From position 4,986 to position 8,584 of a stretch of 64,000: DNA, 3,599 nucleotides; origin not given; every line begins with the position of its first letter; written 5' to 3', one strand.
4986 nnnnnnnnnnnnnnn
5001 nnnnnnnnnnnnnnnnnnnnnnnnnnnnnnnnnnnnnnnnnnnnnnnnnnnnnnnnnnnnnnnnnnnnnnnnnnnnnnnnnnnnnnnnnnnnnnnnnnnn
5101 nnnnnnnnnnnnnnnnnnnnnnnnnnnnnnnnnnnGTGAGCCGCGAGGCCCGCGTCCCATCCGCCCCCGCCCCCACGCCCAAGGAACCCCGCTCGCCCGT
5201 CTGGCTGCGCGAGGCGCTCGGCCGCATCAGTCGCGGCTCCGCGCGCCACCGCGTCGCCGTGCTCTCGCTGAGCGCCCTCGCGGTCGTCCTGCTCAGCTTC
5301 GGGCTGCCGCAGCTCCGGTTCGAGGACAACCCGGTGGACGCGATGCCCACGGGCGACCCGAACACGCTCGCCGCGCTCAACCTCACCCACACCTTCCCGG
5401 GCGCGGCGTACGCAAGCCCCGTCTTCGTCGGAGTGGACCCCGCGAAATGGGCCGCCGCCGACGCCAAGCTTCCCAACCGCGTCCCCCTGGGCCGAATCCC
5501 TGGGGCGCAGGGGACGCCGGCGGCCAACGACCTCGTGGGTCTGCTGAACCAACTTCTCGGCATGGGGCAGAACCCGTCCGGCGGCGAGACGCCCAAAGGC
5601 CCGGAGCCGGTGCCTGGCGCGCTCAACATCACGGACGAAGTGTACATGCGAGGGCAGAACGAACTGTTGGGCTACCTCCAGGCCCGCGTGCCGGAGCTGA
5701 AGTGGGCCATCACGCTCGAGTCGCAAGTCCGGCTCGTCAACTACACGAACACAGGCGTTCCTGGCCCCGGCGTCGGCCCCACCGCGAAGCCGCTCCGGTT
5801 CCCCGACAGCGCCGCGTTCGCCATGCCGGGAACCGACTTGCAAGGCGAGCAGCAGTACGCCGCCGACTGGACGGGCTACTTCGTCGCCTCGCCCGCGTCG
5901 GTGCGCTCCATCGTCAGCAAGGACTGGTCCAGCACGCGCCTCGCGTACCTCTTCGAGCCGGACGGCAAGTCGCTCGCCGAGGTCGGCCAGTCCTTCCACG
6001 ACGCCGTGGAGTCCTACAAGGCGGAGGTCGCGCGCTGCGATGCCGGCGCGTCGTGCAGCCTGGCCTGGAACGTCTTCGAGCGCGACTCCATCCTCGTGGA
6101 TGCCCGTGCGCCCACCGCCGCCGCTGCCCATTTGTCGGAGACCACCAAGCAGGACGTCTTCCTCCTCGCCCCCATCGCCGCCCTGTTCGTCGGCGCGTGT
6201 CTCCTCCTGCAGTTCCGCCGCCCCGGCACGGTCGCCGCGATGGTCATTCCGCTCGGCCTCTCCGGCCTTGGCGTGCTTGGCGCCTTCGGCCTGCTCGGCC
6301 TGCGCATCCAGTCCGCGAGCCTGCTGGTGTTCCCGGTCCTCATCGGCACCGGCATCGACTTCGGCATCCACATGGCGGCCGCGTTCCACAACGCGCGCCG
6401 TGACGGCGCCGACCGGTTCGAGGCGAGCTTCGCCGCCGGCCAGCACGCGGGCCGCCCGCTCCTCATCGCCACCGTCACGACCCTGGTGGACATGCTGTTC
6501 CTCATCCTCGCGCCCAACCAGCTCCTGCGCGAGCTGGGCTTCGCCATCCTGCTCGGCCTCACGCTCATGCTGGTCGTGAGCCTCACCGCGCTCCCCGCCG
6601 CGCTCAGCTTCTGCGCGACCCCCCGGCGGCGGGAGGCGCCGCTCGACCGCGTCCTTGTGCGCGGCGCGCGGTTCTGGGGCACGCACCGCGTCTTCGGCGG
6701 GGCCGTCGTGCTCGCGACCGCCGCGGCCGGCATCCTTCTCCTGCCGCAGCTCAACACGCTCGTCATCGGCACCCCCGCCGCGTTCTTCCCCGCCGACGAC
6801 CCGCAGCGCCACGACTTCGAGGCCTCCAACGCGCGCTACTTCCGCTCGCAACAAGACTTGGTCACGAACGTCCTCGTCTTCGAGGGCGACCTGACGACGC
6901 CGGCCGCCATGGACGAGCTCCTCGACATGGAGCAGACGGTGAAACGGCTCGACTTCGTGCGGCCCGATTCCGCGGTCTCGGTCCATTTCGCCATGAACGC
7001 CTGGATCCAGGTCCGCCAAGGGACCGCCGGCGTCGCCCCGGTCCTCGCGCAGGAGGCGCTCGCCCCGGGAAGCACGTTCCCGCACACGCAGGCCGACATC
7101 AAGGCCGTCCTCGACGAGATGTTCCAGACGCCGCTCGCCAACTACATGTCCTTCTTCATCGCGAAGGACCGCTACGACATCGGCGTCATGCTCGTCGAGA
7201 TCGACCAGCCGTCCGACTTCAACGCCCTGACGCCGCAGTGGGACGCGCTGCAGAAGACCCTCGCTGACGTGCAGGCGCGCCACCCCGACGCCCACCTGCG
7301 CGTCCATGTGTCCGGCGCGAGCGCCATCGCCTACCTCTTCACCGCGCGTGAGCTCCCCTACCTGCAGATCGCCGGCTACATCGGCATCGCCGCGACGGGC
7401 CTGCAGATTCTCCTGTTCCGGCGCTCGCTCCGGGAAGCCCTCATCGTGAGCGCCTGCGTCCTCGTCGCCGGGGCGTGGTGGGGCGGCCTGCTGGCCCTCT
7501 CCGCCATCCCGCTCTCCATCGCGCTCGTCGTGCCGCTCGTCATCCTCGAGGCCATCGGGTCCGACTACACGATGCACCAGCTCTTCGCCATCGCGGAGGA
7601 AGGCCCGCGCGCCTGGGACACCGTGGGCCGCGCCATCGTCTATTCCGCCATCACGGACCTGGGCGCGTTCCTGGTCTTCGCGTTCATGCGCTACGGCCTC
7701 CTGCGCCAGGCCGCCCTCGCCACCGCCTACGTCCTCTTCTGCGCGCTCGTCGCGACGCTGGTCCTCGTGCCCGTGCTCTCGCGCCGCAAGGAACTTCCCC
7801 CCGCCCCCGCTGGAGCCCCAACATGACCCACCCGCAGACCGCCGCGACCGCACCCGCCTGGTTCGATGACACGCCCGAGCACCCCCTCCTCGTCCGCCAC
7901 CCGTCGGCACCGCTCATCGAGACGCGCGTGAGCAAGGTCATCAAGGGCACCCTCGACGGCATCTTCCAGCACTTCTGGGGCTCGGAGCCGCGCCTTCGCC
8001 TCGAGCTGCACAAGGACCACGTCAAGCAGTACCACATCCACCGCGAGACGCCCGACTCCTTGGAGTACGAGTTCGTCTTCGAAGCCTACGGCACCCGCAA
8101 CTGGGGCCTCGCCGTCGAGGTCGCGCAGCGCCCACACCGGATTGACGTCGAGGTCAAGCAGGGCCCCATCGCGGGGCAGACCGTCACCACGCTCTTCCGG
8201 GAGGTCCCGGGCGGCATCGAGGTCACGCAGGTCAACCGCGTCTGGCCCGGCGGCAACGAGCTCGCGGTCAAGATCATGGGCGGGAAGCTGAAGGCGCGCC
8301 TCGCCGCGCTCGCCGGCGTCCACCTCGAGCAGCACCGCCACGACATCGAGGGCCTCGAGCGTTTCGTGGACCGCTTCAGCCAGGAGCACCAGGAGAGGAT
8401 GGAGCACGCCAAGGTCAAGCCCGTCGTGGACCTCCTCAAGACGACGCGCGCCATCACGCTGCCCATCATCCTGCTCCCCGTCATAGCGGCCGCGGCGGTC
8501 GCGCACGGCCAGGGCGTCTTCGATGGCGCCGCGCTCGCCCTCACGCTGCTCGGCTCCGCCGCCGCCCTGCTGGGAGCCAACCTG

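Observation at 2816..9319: Translationally coupled four-gene isoprenoid module: two complementary-looking UbiA prenyltransferases, a polyprenyl synthase and an MMPL exporter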

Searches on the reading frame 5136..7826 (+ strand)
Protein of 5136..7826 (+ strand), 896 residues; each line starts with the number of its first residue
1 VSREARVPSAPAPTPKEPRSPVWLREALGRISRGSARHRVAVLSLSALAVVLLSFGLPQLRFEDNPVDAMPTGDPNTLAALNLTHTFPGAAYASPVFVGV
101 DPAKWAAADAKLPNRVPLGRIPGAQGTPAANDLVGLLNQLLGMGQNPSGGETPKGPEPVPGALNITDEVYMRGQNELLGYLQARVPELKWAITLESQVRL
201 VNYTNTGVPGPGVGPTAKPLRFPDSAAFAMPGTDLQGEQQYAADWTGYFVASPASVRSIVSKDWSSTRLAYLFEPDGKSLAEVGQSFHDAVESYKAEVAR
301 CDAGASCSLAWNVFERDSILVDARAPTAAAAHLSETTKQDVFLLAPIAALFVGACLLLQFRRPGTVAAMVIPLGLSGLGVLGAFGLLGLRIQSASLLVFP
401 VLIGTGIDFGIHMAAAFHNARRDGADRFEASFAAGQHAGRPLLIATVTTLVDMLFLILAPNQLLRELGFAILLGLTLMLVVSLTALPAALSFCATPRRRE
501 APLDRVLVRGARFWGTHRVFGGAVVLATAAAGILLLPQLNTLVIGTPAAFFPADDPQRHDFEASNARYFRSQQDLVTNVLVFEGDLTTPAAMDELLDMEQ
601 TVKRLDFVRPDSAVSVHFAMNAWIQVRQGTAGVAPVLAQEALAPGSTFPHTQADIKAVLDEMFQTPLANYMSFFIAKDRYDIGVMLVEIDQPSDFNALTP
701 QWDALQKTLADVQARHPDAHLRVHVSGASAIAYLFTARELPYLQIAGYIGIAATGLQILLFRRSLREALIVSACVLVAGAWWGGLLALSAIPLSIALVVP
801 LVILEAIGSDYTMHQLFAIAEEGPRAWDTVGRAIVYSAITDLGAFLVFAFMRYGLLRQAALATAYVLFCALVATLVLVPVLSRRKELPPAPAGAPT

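Call 6: search_protein_families(library=pfam, proteins=[window:5136-7826:+], max_evalue=0.01)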
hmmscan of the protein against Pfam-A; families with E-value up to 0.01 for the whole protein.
window:5136-7826:+ (896 aa): 2 families
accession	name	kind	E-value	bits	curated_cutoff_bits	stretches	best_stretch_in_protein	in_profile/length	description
PF03176.21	MMPL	-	7.1e-20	71.7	20.5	2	325-514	129-319/333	MMPL family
PF00873.25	ACR_tran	-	0.0024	16.1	28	1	334-488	857-1015/1021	AcrB/AcrD/AcrF family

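Call 7: search_protein_families(library=ncbifam, proteins=[window:5136-7826:+], max_evalue=0.01)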
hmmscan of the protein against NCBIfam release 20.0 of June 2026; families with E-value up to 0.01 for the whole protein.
window:5136-7826:+ (896 aa): 9 families
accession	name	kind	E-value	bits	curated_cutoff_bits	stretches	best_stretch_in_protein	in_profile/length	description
TIGR00921.1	2A067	subfamily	1.4e-31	109.3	351.9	2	336-497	189-350/733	hydrophobe/amphiphile efflux-3 (HAE3) family transporter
TIGR00833.1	actII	subfamily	3.6e-21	75.2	874.7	1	249-609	100-450/910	MMPL family RND transporter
TIGR03480.1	HpnN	hypoth_equivalog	1.7e-18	66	751.85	3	340-433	712-805/862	hopanoid biosynthesis associated RND transporter like protein HpnN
NF052374.1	HopndTporHpnN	equivalog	1.8e-08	32.9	1100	1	347-539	280-472/858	hopanoid transporter HpnN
TIGR00918.1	2A060602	subfamily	2e-07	29.1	1120.4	1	347-493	976-1117/1145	transmembrane receptor Patched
NF045600.2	BstA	equivalog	3e-07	28.7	1400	2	356-489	763-893/903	sterol transporter cytoplasmic membrane protein BstA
NF052608.1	TrhMmycExpMmpL3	equivalog_domain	1e-06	27.4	1400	1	354-492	198-340/992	trehalose monomycolate exporter MmpL3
NF007905.0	PRK10614.1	equivalog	0.0019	16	1774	1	325-510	324-511/1025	multidrug efflux RND transporter permease subunit MdtC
TIGR00916.1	2A0604s01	subfamily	0.0085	15.7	148.6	1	330-482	79-230/231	SecD/SecF family protein translocase subunit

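Call 67: find_homologous_proteins(query=window:5136-7826:+, max_evalue=1e-10)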
Query window:5136-7826:+ (896 aa): 74 proteins with E <= 1e-10 among 8000 candidates.
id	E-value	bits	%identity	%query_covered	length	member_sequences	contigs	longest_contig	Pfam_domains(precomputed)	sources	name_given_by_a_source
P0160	0.0e+0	1983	100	100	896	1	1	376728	PF03176.22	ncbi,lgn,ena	-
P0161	0.0e+0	1645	83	100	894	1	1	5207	PF03176.22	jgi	jgi:predicted RND superfamily exporter protein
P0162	0.0e+0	1513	78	97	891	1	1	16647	PF03176.22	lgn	-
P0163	0.0e+0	1510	78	98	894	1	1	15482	PF03176.22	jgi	jgi:predicted RND superfamily exporter protein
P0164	0.0e+0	1395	72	98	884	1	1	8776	PF03176.22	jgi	-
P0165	0.0e+0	1390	72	97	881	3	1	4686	PF03176.22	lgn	-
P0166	0.0e+0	1374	71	98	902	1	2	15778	PF03176.22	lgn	-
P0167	0.0e+0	1349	71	97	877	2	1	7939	PF03176.22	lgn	-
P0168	0.0e+0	1250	67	97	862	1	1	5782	PF03176.22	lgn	-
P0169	0.0e+0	1229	66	97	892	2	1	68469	PF03176.22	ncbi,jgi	ncbi:MAG: MMPL family transporter [Candidatus Thermoplasmatota archaeon]|jgi:predicted RND superfami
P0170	0.0e+0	1228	65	96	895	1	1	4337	PF03176.22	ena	-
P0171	0.0e+0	1222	66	96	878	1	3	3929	PF03176.22,PF00873.26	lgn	-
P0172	0.0e+0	1221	65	97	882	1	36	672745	PF03176.22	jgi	jgi:predicted RND superfamily exporter protein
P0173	0.0e+0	1218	65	97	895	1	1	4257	PF03176.22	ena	-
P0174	0.0e+0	1217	65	96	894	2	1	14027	PF03176.22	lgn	-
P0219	9.5e-84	300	29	97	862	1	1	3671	PF03176.22,PF12349.15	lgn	-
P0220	5.6e-81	291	28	96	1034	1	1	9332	PF03176.22,PF12349.15,PF02460.25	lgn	-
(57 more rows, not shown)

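Call 68: find_encoding_contigs(protein=P0220, flank=8000, max_places=2)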
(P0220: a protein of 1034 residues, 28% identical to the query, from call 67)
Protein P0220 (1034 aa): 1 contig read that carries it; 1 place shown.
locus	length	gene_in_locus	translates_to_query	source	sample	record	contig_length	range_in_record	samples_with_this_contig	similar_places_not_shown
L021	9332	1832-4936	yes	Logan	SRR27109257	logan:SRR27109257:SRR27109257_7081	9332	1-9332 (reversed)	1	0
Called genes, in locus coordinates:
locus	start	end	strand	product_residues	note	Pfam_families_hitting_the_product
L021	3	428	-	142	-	?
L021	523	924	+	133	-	PF03100:CcmE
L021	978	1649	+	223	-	PF01578:Cytochrom_C_asm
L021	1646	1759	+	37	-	-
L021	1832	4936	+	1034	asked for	PF03176:MMPL, PF02460:Patched (weak), PF12349:Sterol-sensing (weak)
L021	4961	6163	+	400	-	PF01966:HD, PF19276:HD_assoc_2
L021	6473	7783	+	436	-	PF14312:FG-GAP_2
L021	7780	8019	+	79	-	-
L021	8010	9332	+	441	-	?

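Call 69: find_encoding_contigs(protein=P0219, flank=8000, max_places=2)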
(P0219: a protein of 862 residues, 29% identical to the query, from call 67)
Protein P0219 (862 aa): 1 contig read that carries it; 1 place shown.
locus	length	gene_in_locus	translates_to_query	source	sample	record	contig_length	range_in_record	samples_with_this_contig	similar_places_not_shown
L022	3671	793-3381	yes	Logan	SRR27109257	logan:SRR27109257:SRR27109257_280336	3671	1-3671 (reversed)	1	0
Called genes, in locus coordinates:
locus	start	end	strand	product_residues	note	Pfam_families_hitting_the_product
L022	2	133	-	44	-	?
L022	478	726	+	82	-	-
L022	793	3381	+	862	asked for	PF03176:MMPL, PF12349:Sterol-sensing (weak)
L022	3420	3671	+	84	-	?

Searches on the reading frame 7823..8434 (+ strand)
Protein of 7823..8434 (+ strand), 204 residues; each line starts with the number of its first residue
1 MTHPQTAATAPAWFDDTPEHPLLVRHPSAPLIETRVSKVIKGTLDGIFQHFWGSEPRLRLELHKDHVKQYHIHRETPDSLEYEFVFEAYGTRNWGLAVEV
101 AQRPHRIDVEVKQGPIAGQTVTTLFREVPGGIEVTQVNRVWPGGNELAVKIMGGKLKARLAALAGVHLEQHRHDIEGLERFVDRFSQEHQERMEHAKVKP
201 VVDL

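Call 26: search_protein_families(library=pfam, alignment_id=A3, max_evalue=10)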
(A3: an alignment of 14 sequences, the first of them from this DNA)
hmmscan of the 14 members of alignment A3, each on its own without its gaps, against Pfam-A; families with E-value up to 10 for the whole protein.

A. member 1, seq(204 aa): 0 families

B. families by the number of members that match (of 14 scanned): 8 families
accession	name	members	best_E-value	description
PF10604.15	Polyketide_cyc2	3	1.4e-05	Polyketide cyclase / dehydrase and lipid transport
PF18462.6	DUF5612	2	0.098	Domain of unknown function (DUF5612)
PF17165.9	DUF5121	2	0.12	Domain of unknown function (DUF5121)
PF08327.17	AHSA1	1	0.018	Activator of Hsp90 ATPase homolog 1-like protein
PF14472.11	DUF4429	1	0.055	Domain of unknown function (DUF4429)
PF03364.25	Polyketide_cyc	1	0.073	Polyketide cyclase / dehydrase and lipid transport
PF23933.1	DUF7269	1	0.085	Family of unknown function (DUF7269)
PF15668.10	DUF4663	1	0.23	Domain of unknown function (DUF4663)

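Call 30: predict_structure(alignment_id=A3)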
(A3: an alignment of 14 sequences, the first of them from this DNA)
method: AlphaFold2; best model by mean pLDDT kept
length: 204 residues; sequences in the alignment: 14
mean_pLDDT: 81.6   pTM: 0.74
mean pLDDT of the five models: 81.6, 81.3, 79.8, 79.4, 78.7
residues with pLDDT >= 90: 87; 70-90: 72; 50-70: 30; < 50: 15
segments of 3 or more residues with pLDDT < 50: 1-3, 181-185, 199-204
pLDDT, mean of each block of 10 residues (from residue 1): 51 83 92 95 93 75 76 92 82 89 94 90 96 96 84 83 87 79 51 60 41
secondary structure, 60 per line:
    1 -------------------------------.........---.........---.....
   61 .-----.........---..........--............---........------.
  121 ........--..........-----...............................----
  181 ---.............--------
elements in order: E32-40 H44-52 H56-61 E67-75 E79-88 E91-102 E106-113 E120-128 E131-140 H146-176 H184-196

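Call 33: fold_search(model_id=the predicted structure, library=pdb)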
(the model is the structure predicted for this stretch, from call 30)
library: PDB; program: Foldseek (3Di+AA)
matches with E <= 10: 1292; with E <= 0.001: 138
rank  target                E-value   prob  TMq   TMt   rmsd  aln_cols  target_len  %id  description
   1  2d4r_A                1.3e-06  1.00  0.52  0.70   3.7       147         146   16  Crystal structure of TTHA0849 from Thermus thermophilus HB8 (released 2005-12-13)
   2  2d4r_C                1.7e-06  1.00  0.48  0.63   4.8       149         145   17  Crystal structure of TTHA0849 from Thermus thermophilus HB8 (released 2005-12-13)
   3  3tvq                  4.6e-06  1.00  0.48  0.62   5.1       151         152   16  Crystal structure of TCM Aro/Cyc complexed with trans-dihidroquercetin (released 2012-04-04)
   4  2rer                  4.9e-06  1.00  0.57  0.73   4.8       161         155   19  Crystal structure of the aromatase/cyclase domain of TcmN from Streptomyces glaucescens (released 2008-04-22)
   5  2rez                  5.5e-06  1.00  0.47  0.58   5.2       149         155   17  Tetracenomycin ARO/CYC NaI Structure (released 2008-04-22)
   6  4xrt_B                6.5e-06  1.00  0.53  0.37   3.8       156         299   15  Crystal structure of the di-domain ARO/CYC StfQ from the steffimycin biosynthetic pathway (released 2015-12-02)
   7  8h0h_A                8.6e-06  1.00  0.43  0.58  11.0       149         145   17  Hypotethical protein from Mycobacterium tuberculsosis (released 2023-09-06)
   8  4xrw                  1.9e-05  1.00  0.47  0.33   5.0       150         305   16  Crystal structure of the di-domain ARO/CYC BexL from the BE-7585A biosynthetic pathway (released 2015-12-02)
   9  2res                  1.9e-05  1.00  0.46  0.57   5.1       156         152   17  Tetracenomycin ARO/CYC mutant R69A (released 2008-04-22)
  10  4xrt_A                2.3e-05  1.00  0.55  0.38   3.0       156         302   13  Crystal structure of the di-domain ARO/CYC StfQ from the steffimycin biosynthetic pathway (released 2015-12-02)
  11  3e85                  3.6e-05  1.00  0.40  0.49   6.6       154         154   12  Crystal Structure of Pathogenesis-related Protein LlPR-10.2B from yellow lupine in complex with Diphenylurea (released 2009-03-03)
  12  6aww_E                3.8e-05  1.00  0.41  0.52   5.6       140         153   14  Structure of PR 10 Allergen Ara h 8.01 in complex with 3-Hydroxy-2-naphthoic acid (released 2018-09-12)
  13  5zch_D                4.2e-05  1.00  0.46  0.55   5.3       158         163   14  Crystal structure of OsPP2C50 I267W:OsPYL/RCAR3 with (+)-ABA (released 2019-03-06)
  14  3tfz_F                5.3e-05  1.00  0.49  0.60   4.7       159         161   10  Crystal structure of Zhui aromatase/cyclase from Streptomcyes sp. R1128 (released 2011-09-14)
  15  8es5_A                5.6e-05  1.00  0.46  0.61   4.4       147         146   18  Aha1 domain protein from Pseudomonas aeruginosa (released 2023-01-11)
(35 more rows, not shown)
